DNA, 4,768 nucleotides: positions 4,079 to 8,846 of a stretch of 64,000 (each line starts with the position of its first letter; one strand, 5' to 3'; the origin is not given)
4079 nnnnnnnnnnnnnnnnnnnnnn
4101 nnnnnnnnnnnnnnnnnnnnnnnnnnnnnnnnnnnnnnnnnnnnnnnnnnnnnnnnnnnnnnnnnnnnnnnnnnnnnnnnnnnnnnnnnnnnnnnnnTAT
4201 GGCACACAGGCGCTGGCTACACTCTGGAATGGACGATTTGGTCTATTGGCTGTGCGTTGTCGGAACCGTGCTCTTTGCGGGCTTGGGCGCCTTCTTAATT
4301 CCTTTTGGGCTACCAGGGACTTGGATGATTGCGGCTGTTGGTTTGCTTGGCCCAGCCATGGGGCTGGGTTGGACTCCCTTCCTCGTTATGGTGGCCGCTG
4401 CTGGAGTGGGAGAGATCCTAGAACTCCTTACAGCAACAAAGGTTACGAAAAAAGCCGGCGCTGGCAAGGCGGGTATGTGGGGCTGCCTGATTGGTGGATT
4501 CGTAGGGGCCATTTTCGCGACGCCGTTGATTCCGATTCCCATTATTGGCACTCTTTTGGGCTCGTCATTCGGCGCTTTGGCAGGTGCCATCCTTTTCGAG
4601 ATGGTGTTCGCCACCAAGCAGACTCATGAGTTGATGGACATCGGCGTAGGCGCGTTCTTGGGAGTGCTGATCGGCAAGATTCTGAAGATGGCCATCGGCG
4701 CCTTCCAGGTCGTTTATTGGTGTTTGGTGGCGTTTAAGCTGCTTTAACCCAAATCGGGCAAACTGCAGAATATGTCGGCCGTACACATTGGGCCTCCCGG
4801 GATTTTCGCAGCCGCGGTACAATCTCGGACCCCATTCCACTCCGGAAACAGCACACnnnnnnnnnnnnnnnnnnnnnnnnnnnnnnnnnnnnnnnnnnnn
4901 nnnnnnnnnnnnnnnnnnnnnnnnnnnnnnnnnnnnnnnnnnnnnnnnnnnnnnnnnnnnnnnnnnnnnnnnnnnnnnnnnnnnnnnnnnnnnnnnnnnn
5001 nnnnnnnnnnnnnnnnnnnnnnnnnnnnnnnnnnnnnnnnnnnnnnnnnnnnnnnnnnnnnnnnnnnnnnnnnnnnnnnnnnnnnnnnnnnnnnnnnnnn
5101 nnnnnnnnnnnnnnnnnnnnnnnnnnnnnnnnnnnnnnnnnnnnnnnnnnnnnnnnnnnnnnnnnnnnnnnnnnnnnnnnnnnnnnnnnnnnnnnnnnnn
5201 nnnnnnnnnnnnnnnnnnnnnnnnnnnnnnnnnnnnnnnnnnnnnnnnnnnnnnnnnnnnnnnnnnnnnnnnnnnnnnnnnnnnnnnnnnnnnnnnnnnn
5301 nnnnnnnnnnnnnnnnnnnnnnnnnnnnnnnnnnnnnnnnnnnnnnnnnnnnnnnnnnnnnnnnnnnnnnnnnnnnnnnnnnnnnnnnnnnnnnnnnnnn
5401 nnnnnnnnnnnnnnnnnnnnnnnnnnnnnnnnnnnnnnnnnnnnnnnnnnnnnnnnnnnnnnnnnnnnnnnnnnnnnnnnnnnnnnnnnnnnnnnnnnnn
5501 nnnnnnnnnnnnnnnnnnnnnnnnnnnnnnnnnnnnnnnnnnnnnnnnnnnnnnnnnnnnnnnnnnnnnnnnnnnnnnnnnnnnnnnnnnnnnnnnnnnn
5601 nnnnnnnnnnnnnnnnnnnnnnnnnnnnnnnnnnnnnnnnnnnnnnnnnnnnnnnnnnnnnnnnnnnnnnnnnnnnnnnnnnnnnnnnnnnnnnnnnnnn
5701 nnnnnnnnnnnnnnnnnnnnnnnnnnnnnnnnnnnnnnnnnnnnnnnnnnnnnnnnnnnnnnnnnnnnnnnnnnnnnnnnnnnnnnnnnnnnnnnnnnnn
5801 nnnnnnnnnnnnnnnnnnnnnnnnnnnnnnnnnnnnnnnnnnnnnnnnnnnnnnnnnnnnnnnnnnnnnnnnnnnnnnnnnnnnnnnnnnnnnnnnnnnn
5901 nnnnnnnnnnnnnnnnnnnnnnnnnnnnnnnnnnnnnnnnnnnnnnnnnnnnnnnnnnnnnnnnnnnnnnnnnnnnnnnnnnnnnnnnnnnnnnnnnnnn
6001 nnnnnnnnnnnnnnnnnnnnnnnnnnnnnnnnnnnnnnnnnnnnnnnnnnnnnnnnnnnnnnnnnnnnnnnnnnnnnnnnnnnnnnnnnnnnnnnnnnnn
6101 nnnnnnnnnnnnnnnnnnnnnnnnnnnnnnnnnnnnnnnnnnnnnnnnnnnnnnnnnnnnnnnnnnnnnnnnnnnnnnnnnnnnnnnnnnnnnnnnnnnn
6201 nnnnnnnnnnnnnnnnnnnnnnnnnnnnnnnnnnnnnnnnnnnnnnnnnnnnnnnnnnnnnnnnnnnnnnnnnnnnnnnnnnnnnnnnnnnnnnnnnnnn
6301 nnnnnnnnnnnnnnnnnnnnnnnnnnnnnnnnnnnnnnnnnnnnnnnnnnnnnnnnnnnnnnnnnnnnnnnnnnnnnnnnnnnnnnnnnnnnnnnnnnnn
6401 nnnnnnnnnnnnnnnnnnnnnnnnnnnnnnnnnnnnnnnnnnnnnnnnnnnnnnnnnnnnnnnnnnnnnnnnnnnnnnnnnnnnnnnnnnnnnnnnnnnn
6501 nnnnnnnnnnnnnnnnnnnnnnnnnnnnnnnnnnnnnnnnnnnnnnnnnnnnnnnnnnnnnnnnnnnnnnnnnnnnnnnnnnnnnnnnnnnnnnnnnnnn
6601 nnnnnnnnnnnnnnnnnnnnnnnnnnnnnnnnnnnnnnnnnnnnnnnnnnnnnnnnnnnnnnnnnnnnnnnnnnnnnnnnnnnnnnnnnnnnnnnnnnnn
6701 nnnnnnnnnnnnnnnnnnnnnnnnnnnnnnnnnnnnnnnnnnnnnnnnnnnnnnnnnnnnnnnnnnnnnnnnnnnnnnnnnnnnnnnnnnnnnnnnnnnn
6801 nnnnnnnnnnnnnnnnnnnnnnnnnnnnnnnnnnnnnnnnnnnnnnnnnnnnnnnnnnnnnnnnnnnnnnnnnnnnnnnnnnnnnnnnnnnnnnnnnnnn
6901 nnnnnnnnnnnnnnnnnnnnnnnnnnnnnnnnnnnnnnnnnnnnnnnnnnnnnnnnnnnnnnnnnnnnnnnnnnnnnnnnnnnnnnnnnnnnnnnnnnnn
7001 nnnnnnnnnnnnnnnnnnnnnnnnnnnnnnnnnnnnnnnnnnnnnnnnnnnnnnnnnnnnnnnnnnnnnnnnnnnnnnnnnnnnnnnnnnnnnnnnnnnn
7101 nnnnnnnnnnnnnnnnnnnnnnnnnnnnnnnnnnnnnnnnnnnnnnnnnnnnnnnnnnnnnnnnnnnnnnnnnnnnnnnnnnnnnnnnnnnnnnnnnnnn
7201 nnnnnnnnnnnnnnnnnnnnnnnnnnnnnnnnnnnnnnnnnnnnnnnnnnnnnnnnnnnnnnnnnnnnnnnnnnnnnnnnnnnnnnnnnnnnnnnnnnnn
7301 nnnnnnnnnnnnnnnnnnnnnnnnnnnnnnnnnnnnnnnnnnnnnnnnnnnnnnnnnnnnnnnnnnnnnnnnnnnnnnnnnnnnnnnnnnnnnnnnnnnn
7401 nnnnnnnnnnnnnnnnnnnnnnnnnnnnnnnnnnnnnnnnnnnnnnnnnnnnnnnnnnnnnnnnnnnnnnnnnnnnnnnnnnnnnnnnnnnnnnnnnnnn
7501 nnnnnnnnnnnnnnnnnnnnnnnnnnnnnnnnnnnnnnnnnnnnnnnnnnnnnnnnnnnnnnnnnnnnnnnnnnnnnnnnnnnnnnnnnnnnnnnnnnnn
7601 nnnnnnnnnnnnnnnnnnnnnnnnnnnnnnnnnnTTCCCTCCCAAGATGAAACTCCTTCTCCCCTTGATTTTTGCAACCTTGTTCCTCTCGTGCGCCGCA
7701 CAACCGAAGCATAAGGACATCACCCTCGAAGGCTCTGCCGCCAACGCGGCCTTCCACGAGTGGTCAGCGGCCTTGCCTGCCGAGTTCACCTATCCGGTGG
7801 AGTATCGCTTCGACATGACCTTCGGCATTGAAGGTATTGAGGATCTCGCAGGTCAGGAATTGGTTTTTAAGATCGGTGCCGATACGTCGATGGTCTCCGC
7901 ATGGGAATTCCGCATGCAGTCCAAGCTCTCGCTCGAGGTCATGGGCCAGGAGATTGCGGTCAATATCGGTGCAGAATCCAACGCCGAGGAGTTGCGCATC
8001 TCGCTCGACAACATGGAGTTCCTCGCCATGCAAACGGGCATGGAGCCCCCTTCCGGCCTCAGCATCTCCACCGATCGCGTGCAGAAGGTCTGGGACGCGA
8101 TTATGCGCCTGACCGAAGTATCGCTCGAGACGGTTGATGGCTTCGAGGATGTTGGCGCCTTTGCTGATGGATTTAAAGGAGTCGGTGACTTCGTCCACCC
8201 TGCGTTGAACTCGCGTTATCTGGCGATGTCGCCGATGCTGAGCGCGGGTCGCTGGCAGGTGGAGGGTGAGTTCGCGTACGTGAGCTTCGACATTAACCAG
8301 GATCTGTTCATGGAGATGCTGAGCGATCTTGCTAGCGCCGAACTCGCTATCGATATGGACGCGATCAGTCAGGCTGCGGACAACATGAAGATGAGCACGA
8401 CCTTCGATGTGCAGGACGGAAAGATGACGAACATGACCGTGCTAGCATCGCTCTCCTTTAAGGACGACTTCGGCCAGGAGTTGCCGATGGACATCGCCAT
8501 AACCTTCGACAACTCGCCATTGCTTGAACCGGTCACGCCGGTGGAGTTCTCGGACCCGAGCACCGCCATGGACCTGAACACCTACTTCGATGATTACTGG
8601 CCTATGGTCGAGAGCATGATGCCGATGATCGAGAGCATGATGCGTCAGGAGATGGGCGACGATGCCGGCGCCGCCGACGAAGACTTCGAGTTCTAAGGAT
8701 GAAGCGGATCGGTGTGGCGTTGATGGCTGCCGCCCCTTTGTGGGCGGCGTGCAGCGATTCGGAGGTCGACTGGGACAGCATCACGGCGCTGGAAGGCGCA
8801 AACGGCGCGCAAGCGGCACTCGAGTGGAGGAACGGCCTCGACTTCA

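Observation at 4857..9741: Tandem array of five paralogous secreted proteins/lipoproteins, four ending in an acidic, Met-rich tail with terminal hydrophobic-x-Phe-COOH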

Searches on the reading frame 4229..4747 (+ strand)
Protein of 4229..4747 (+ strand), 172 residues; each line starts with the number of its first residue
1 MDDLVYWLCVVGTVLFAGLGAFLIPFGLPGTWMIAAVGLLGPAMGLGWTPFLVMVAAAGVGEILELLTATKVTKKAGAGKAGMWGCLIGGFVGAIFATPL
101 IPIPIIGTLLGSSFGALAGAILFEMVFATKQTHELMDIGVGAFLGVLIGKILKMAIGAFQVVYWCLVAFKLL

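Call 79: search_protein_families(library=pfam, proteins=[window:4229-4747:+], max_evalue=0.00001)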
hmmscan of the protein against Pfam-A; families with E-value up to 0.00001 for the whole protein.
window:4229-4747:+ (172 aa): 1 family
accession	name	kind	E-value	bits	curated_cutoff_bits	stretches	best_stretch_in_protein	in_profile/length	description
PF04306.18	DUF456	-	2.2e-16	60.8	29.4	1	26-166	3-137/139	Protein of unknown function (DUF456)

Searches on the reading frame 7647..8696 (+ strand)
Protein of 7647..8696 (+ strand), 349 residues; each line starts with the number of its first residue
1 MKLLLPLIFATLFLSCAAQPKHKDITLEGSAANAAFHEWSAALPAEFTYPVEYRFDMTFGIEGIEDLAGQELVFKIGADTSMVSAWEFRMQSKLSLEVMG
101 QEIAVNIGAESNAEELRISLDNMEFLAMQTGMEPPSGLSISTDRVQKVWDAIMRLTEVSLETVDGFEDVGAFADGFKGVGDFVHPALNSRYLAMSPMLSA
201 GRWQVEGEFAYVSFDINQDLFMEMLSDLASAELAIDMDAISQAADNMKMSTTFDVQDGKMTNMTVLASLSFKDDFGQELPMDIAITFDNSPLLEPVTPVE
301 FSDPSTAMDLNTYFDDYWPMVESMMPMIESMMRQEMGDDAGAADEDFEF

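Call 3: search_protein_families(library=pfam, proteins=[window:7647-8696:+], max_evalue=1)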
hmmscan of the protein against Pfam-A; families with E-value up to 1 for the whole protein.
window:7647-8696:+ (349 aa): 0 families

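Call 4: search_protein_families(library=ncbifam, proteins=[window:7647-8696:+], max_evalue=1)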
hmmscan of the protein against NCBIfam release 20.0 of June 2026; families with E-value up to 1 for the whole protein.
window:7647-8696:+ (349 aa): 0 families

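Call 7: find_homologous_proteins(query=window:7647-8696:+, max_evalue=0.001)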
Query window:7647-8696:+ (349 aa): 7 proteins with E <= 0.001 among 4282 candidates.
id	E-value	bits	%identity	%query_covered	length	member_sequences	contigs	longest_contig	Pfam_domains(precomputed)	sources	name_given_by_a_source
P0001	5.6e-161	553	69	100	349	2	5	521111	-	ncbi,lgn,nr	ncbi:MAG: hypothetical protein GY747_01225 [Planctomycetes bacterium]|nr:hypothetical protein [Planc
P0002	2.2e-159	548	70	100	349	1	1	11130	-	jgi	jgi:hypothetical protein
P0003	5.1e-148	511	64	100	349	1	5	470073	-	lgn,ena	-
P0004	5.3e-121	422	55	100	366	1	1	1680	-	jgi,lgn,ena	-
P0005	2.5e-110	387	51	100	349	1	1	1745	-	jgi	jgi:hypothetical protein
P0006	2.1e-107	377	50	99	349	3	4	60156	-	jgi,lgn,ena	jgi:hypothetical protein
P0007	2.0e-102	361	46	99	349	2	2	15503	-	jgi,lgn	-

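Call 8: find_encoding_contigs(protein=window:7647-8696:+, flank=10000, max_places=6)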
Protein window:7647-8696:+ (349 aa): 1 contig read that carries it; 1 place shown.
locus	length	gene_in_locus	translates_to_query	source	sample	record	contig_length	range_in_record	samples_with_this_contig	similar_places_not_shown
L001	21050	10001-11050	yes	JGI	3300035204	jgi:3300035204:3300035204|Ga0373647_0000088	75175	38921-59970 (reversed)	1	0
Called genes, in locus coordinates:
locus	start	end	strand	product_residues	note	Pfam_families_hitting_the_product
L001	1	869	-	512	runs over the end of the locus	PF00884:Sulfatase, PF01663:Phosphodiest (faint), PF16347:SGSH_C (faint)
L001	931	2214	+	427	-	-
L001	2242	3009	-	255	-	PF12679:ABC2_membrane_2, PF12698:ABC2_membrane_3 (weak), PF10920:DUF2705 (weak)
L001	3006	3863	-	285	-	PF00005:ABC_tran, PF13304:AAA_21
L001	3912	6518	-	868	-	PF02861:Clp_N, PF00004:AAA, PF13191:AAA_16 (weak), PF17871:AAA_lid_9, PF00004:AAA, PF07724:AAA_2, PF07728:AAA_5, PF10431:ClpB_D2-small, +9 more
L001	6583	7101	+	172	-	PF04306:DUF456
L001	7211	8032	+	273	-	-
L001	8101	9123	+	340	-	-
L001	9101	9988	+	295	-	-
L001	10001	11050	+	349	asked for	-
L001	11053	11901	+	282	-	-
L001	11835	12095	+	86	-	-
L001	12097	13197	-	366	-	PF13439:Glyco_transf_4 (weak), PF00534:Glycos_transf_1, PF13692:Glyco_trans_1_4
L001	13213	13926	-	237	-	PF03740:PdxJ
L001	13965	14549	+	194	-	PF03602:Cons_hypoth95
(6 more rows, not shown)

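Call 9: find_encoding_contigs(protein=P0001, flank=10000, max_places=3)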
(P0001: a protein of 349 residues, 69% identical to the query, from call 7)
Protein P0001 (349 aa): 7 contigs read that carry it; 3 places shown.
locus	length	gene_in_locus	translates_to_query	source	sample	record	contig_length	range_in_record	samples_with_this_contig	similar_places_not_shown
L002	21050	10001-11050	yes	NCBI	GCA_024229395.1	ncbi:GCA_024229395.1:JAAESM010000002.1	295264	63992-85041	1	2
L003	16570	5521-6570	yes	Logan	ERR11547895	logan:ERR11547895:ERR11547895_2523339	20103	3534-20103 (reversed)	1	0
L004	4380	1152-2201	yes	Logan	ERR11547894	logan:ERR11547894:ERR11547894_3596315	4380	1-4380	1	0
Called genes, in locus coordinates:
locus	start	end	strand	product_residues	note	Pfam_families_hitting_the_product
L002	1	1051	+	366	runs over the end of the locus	-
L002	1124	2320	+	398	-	PF13527:Acetyltransf_9 (faint)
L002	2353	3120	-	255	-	PF12698:ABC2_membrane_3, PF12679:ABC2_membrane_2, PF10920:DUF2705, PF12730:ABC2_membrane_4 (weak)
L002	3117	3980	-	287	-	PF00005:ABC_tran, PF13304:AAA_21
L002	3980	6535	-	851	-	PF02861:Clp_N, PF13191:AAA_16 (weak), PF00004:AAA, PF17871:AAA_lid_9, PF00004:AAA, PF07724:AAA_2, PF07728:AAA_5, PF10431:ClpB_D2-small, +6 more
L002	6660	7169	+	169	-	PF04306:DUF456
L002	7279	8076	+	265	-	-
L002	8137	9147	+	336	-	-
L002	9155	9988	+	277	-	-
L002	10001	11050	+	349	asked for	-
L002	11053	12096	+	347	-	-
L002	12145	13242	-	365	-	PF05693:Glycogen_syn (faint), PF00534:Glycos_transf_1, PF13692:Glyco_trans_1_4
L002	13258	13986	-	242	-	PF03740:PdxJ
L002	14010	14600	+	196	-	PF03602:Cons_hypoth95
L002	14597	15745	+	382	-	PF01979:Amidohydro_1 (weak)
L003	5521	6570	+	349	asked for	-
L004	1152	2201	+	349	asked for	-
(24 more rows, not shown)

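Call 10: find_encoding_contigs(protein=P0003, flank=10000, max_places=3)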
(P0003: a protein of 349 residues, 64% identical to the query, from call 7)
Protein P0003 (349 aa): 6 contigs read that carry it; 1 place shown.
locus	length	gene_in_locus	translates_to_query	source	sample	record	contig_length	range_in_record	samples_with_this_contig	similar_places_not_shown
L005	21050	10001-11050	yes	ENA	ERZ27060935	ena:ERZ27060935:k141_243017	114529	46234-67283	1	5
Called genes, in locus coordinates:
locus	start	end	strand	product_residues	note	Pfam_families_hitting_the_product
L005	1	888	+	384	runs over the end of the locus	PF13527:Acetyltransf_9 (faint)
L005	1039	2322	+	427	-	-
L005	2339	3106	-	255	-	PF12679:ABC2_membrane_2, PF12698:ABC2_membrane_3, PF10920:DUF2705, PF12730:ABC2_membrane_4 (weak)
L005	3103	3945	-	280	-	PF00005:ABC_tran, PF13304:AAA_21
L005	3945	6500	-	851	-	PF02861:Clp_N, PF13191:AAA_16 (weak), PF00004:AAA, PF17871:AAA_lid_9, PF00004:AAA, PF07724:AAA_2, PF07728:AAA_5, PF10431:ClpB_D2-small, +9 more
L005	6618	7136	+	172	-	PF04306:DUF456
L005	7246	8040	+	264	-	-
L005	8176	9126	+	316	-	-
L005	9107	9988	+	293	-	-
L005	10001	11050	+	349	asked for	-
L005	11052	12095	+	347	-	-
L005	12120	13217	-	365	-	PF00534:Glycos_transf_1, PF13692:Glyco_trans_1_4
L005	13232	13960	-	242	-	PF03740:PdxJ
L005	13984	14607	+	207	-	PF03602:Cons_hypoth95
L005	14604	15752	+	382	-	PF01979:Amidohydro_1 (faint)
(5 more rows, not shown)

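Call 11: find_encoding_contigs(protein=P0006, flank=10000, max_places=3)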
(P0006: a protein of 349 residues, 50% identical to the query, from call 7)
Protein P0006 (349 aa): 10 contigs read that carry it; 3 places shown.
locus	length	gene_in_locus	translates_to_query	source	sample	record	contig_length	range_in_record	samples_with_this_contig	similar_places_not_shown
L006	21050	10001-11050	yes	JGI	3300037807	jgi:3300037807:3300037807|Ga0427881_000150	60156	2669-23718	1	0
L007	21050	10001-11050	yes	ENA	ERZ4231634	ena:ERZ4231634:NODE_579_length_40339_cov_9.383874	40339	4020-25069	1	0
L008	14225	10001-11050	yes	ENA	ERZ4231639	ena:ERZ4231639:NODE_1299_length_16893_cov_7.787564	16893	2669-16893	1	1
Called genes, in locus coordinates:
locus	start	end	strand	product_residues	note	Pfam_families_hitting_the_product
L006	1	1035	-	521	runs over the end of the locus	PF00884:Sulfatase, PF01663:Phosphodiest (faint), PF16347:SGSH_C (weak)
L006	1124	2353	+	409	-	-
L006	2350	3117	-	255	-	PF12679:ABC2_membrane_2, PF12698:ABC2_membrane_3 (weak), PF10920:DUF2705 (weak), PF12730:ABC2_membrane_4 (faint)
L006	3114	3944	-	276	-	PF00005:ABC_tran, PF13304:AAA_21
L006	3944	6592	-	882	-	PF02861:Clp_N, PF13191:AAA_16 (weak), PF00004:AAA, PF17871:AAA_lid_9, PF00004:AAA, PF07724:AAA_2, PF07728:AAA_5, PF10431:ClpB_D2-small, +10 more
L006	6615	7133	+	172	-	PF04306:DUF456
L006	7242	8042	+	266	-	-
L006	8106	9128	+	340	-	-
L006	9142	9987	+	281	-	-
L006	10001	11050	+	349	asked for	-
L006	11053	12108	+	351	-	-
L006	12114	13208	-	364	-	PF00534:Glycos_transf_1, PF13692:Glyco_trans_1_4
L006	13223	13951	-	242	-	PF03740:PdxJ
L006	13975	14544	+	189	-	PF03602:Cons_hypoth95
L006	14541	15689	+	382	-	PF01979:Amidohydro_1 (weak)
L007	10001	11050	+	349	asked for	-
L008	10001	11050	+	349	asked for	-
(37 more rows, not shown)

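Call 12: find_encoding_contigs(protein=P0007, flank=10000, max_places=3)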
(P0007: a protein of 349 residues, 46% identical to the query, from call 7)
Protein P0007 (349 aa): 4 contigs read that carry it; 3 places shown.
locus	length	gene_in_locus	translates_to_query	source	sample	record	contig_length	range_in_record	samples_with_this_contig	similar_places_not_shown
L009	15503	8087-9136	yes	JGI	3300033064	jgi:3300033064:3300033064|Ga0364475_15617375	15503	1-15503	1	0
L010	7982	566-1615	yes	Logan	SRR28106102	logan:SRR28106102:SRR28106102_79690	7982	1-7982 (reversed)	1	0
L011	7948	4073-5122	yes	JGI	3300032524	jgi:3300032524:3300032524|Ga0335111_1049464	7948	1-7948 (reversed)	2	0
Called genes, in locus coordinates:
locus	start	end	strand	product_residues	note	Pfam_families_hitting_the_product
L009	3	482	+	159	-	?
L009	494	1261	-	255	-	PF12730:ABC2_membrane_4 (faint), PF12679:ABC2_membrane_2, PF12698:ABC2_membrane_3 (weak), PF10920:DUF2705 (weak)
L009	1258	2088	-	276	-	PF00005:ABC_tran, PF13304:AAA_21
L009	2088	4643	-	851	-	PF02861:Clp_N, PF13191:AAA_16 (weak), PF00004:AAA, PF17871:AAA_lid_9, PF00004:AAA, PF07724:AAA_2, PF07728:AAA_5, PF10431:ClpB_D2-small, +5 more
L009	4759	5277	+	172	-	PF04306:DUF456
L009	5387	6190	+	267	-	-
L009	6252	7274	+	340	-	-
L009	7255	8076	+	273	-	-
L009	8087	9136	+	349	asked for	-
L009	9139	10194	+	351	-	-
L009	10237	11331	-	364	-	PF00534:Glycos_transf_1, PF13692:Glyco_trans_1_4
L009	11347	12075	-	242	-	PF03740:PdxJ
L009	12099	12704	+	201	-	PF03602:Cons_hypoth95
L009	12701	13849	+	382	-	-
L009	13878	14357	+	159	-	PF10263:SprT-like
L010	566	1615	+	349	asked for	-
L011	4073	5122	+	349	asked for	-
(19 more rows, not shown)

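Call 26: search_solved_structures(query=A2, max_evalue=10)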
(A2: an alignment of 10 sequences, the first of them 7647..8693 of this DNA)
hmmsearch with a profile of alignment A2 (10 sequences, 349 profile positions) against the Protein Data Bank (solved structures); distinct sequences matched with E-value up to 10: 0.

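Call 34: predict_structure(alignment_id=A2)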
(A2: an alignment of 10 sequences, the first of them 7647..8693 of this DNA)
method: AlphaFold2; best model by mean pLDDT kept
length: 349 residues; sequences in the alignment: 10
mean_pLDDT: 71.1   pTM: 0.66
mean pLDDT of the five models: 71.1, 66.5, 65.3, 49.6, 48.2
residues with pLDDT >= 90: 5; 70-90: 220; 50-70: 81; < 50: 43
segments of 3 or more residues with pLDDT < 50: 1-26, 164-166, 339-349
pLDDT, mean of each block of 10 residues (from residue 1): 27 31 46 63 74 85 67 84 89 81 83 87 72 79 89 75 55 75 73 62 77 76 60 63 78 76 83 74 85 72 77 88 83 62 30
secondary structure, 60 per line:
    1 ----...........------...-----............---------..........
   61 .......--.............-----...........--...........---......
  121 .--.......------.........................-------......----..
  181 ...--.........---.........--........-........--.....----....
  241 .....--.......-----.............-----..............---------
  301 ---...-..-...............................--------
elements in order: H5-15 H30-41 E51-64 E70-82 E88-98 E101-111 E115-121 H124-130 E137-141 H142-161 H169-174 H179-183 H186-194 E198-206 E209-216 H218-225 H228-232 H237-245 E248-254 E260-272 E278-291 H311-341

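Call 89: fold_search(model_id=the predicted structure, library=pdb)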
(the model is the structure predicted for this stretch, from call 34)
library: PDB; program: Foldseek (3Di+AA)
matches with E <= 10: 1520; with E <= 0.001: 6
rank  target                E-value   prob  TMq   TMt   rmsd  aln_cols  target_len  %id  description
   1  9tp6_A                1.8e-05  0.98  0.20  0.26  13.9       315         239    7  Structure of LolA3 from Porphyromonas gingivalis (released 2026-02-18)
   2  4qa8                  7.3e-05  1.00  0.27  0.38  10.4       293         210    9  Crystal structure of LprF from Mycobacterium bovis (released 2014-10-22)
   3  9tp6_B                1.7e-04  0.93  0.21  0.25  14.4       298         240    8  Structure of LolA3 from Porphyromonas gingivalis (released 2026-02-18)
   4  4z48_A                3.2e-04  0.91  0.23  0.29  14.2       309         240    7  Crystal structure of a DUF1329 family protein (DESPIG_00262) from Desulfovibrio piger ATCC 29098 at 1.75 A resolution (released 2015-04-22)
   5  3bk5                  6.4e-04  0.77  0.17  0.21  15.2       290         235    6  Crystal structure of putative outer membrane lipoprotein-sorting protein domain from Vibrio parahaemolyticus (released 2008-02-05)
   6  9bd8_A                9.1e-04  0.87  0.23  0.19  12.2       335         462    7  ApoB 100 beta barrel bound to LDLR beta propeller (released 2024-12-25)
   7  1lsh_A                1.0e-03  0.87  0.25  0.12  11.4       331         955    9  LIPID-PROTEIN INTERACTIONS IN LIPOVITELLIN (released 2002-07-31)
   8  6i7s_H                1.7e-03  0.80  0.22  0.11  12.6       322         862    8  Microsomal triglyceride transfer protein (released 2019-08-21)
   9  6mez_A                2.3e-03  0.41  0.17  0.16  22.0       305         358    7  X-ray structure of the Fenna-Matthews-Olsen antenna complex from Prosthecochloris aestuarii (released 2019-03-13)
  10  6ntr_A                2.5e-03  0.60  0.18  0.23  17.2       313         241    6  Crystal Structure of Beta-barrel-like Protein of Domain of Unknown Function DUF1849 from Brucella abortus (released 2019-02-13)
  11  6mez_B                2.8e-03  0.41  0.16  0.16  22.3       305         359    7  X-ray structure of the Fenna-Matthews-Olsen antenna complex from Prosthecochloris aestuarii (released 2019-03-13)
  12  6ntr_B                3.7e-03  0.28  0.16  0.21  17.6       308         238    8  Crystal Structure of Beta-barrel-like Protein of Domain of Unknown Function DUF1849 from Brucella abortus (released 2019-02-13)
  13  9bd1                  3.9e-03  0.66  0.25  0.12  18.2       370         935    8  beta/alpha1 region of ApoB 100 (released 2024-12-25)
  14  3bsd                  3.9e-03  0.33  0.16  0.16  20.8       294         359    9  Light harvesting protein from RC of Chlorobium tepidum (released 2008-01-22)
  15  9ea7                  4.4e-03  0.69  0.24  0.03  17.7       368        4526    8  The Structure of ApoB100 from Human Low-Density Lipoprotein (released 2024-12-18)
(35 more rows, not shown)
